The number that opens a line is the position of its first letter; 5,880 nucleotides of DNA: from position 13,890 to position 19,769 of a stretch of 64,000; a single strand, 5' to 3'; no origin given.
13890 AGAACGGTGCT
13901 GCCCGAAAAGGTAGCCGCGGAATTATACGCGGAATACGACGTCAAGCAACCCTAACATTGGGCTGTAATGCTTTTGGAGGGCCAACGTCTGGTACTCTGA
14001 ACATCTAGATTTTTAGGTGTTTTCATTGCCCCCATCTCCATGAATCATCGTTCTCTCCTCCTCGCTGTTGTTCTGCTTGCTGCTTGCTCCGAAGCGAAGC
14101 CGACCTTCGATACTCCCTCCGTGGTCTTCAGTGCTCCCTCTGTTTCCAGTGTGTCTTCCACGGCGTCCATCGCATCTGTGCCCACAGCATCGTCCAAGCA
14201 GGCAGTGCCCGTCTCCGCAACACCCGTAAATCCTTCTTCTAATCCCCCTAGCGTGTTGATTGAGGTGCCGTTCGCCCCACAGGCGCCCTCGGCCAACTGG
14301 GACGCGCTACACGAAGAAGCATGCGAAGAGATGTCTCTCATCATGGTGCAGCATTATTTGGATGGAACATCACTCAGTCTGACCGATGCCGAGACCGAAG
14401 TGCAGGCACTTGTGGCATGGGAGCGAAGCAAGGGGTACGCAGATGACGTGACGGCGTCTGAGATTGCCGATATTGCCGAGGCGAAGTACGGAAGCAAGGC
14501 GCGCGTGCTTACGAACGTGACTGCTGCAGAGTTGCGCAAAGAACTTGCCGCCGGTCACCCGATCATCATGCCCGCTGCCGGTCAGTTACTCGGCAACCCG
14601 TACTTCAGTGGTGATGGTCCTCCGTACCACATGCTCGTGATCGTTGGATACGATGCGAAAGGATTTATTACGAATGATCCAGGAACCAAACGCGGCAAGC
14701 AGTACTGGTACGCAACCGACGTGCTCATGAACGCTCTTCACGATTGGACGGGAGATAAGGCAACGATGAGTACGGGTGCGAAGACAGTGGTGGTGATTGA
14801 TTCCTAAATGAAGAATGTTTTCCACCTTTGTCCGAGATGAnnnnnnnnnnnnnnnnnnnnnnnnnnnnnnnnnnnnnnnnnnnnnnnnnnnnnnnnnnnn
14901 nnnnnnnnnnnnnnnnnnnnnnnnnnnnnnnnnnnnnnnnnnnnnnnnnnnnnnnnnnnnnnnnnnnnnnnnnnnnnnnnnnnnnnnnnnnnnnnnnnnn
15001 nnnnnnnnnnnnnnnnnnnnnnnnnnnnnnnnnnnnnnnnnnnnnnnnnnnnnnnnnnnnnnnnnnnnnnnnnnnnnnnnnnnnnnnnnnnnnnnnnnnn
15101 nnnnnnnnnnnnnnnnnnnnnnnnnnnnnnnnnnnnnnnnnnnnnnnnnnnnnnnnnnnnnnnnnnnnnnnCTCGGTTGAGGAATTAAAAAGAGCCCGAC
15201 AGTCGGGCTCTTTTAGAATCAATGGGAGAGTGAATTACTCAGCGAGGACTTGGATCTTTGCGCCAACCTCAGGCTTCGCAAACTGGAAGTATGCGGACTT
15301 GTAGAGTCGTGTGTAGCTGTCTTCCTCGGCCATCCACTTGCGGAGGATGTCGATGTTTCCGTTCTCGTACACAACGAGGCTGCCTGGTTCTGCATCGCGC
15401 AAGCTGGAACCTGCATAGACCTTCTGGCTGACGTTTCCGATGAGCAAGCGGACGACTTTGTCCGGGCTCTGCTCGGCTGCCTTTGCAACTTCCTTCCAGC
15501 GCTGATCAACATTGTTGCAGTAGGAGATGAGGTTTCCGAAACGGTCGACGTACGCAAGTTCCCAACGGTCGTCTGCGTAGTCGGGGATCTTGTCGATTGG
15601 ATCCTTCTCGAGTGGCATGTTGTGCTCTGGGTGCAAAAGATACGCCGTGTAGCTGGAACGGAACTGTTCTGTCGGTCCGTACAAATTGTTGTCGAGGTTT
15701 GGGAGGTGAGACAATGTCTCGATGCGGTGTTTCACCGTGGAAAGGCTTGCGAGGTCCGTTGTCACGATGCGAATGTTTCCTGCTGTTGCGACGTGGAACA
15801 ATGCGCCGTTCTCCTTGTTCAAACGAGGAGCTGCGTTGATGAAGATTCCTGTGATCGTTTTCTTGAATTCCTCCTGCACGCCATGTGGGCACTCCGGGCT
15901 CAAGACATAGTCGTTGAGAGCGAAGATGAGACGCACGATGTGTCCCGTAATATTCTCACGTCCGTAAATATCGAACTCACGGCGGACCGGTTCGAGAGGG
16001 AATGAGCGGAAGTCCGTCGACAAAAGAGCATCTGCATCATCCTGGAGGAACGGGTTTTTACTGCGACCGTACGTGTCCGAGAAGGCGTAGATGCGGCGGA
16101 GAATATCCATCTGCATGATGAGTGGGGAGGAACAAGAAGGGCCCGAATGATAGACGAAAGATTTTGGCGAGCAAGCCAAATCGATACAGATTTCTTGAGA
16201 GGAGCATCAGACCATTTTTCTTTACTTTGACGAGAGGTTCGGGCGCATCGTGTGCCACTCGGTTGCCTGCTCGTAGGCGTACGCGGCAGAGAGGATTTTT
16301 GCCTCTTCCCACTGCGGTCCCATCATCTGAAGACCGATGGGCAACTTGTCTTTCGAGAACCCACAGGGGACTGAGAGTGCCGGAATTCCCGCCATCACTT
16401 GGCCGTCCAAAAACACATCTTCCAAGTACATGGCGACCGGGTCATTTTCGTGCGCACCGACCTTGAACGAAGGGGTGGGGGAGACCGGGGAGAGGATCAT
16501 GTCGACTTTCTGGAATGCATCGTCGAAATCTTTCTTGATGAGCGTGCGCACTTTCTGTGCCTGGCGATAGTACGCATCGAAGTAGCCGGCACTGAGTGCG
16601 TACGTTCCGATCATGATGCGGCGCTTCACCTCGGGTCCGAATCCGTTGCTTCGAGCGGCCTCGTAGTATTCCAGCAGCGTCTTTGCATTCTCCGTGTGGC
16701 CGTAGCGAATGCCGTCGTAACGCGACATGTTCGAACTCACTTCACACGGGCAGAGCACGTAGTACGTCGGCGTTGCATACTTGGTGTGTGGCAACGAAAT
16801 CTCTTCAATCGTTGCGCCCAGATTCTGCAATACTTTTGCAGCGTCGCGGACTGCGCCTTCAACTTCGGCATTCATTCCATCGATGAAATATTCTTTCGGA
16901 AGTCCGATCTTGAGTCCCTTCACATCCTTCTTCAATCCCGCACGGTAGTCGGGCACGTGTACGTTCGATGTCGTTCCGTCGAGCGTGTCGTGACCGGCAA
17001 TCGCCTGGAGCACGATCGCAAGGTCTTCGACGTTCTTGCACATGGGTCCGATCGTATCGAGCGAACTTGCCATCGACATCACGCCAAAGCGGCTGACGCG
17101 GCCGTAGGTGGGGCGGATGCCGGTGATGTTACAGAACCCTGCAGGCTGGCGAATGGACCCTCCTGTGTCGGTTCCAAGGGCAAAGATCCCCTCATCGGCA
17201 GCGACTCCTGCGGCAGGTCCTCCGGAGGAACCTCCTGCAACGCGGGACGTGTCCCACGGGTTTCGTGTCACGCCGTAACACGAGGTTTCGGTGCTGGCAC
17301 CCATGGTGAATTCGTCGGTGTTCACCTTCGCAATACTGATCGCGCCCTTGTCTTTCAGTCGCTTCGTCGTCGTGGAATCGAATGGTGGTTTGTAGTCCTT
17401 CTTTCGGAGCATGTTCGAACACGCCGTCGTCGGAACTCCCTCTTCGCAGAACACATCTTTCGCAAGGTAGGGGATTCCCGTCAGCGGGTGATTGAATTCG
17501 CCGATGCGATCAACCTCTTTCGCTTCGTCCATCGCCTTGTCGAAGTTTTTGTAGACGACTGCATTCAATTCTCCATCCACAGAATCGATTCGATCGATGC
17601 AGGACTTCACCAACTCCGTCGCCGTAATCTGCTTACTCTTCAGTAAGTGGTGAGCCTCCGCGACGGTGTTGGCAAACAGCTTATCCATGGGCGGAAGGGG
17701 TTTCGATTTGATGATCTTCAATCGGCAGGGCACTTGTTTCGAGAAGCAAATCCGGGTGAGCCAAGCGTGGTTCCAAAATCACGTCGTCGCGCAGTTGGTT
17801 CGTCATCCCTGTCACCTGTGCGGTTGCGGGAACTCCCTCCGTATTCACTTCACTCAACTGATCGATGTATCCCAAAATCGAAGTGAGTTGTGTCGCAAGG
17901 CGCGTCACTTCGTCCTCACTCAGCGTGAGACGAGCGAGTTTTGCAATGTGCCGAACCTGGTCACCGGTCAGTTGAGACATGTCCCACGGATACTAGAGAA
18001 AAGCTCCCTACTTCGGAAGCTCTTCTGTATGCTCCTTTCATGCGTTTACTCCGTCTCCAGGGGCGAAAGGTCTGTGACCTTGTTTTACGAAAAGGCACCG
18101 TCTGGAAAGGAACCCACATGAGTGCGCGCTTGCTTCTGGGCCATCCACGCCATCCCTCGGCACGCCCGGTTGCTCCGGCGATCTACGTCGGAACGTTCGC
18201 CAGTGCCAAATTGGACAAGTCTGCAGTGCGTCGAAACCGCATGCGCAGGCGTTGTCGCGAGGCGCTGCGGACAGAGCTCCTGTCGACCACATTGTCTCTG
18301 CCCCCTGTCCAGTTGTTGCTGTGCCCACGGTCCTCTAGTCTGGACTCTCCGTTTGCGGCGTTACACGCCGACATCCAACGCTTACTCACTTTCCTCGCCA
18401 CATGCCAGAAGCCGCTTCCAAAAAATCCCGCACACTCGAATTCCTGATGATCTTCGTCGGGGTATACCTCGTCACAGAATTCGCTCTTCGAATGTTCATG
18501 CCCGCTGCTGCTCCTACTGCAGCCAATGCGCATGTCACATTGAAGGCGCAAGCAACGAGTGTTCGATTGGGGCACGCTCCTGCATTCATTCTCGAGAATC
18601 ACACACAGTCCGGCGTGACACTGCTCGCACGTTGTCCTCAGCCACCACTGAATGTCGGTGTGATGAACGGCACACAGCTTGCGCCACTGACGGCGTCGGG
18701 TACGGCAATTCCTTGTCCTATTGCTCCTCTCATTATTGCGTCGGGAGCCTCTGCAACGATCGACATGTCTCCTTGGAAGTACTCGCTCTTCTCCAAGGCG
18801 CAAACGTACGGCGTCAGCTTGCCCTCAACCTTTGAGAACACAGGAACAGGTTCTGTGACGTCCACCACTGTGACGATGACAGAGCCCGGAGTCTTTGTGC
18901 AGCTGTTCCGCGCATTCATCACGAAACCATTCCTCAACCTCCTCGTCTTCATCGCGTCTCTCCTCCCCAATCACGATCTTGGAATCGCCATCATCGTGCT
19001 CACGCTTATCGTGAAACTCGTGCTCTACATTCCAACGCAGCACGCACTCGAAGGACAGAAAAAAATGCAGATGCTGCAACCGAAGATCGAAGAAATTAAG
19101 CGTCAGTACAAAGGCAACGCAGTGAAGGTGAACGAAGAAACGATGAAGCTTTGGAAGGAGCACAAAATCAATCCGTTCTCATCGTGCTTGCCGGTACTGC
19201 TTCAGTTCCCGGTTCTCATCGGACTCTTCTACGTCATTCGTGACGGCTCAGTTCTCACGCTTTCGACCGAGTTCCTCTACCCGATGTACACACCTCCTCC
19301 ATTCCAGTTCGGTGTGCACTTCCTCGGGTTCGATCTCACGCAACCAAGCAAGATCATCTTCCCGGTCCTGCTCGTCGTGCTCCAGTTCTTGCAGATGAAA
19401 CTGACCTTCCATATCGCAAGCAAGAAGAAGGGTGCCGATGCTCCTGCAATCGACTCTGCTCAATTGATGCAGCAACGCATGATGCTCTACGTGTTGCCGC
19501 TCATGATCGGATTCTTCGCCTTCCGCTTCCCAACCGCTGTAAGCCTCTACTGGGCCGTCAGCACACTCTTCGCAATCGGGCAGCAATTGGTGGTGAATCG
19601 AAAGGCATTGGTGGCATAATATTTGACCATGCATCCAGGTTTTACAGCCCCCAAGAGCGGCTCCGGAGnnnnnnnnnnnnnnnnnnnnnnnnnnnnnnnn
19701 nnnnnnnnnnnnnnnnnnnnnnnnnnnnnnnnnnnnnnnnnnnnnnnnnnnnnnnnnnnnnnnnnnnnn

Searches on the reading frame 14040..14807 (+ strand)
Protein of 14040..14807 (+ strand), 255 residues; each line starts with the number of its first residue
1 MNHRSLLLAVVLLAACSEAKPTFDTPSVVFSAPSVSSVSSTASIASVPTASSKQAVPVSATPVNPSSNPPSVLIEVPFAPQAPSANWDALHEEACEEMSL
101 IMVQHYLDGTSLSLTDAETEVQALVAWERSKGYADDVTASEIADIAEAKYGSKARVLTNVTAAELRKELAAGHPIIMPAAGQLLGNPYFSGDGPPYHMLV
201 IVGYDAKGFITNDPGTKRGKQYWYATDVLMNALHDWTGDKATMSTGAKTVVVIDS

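Call 67: search_protein_families(library=pfam, proteins=[window:14040-14807:+], max_evalue=0.00001)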
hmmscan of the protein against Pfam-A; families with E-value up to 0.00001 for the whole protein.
window:14040-14807:+ (255 aa): 1 family
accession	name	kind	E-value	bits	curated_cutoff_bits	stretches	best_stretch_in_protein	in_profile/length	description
PF13529.12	Peptidase_C39_2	-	3.8e-14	53.9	24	1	75-214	2-142/143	Peptidase_C39 like family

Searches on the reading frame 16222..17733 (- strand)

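Call 67: search_protein_families(library=pfam, proteins=[window:16222-17733:-], max_evalue=0.00001)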
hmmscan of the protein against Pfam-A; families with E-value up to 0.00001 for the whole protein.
window:16222-17733:- (503 aa): 1 family
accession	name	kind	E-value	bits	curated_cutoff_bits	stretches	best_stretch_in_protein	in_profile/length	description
PF01425.27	Amidase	-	4.2e-140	468.2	27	1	40-481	1-445/445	Amidase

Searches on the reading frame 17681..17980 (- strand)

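Call 69: search_protein_families(library=pfam, proteins=[window:17681-17980:-], max_evalue=0.001)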
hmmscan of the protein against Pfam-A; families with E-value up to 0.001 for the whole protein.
window:17681-17980:- (99 aa): 1 family
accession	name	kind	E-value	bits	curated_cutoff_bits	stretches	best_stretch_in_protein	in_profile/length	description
PF02686.20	GatC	-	6.9e-15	55.4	23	1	20-73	1-47/66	Glu-tRNAGln amidotransferase C subunit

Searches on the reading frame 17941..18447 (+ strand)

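Call 69: search_protein_families(library=pfam, proteins=[window:17941-18447:+], max_evalue=0.001)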
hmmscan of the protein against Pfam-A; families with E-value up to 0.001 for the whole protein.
window:17941-18447:+ (168 aa): 1 family
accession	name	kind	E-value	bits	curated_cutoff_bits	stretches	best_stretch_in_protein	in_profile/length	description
PF00825.24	Ribonuclease_P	-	3.7e-09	37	22.3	1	34-150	2-106/109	Ribonuclease P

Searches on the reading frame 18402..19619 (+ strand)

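Call 67: search_protein_families(library=pfam, proteins=[window:18402-19619:+], max_evalue=0.00001)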
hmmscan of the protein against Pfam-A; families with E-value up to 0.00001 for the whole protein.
window:18402-19619:+ (405 aa): 1 family
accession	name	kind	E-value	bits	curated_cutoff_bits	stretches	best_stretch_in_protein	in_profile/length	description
PF02096.25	60KD_IMP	-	1.8e-50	171.5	35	1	194-400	2-163/163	60Kd inner membrane protein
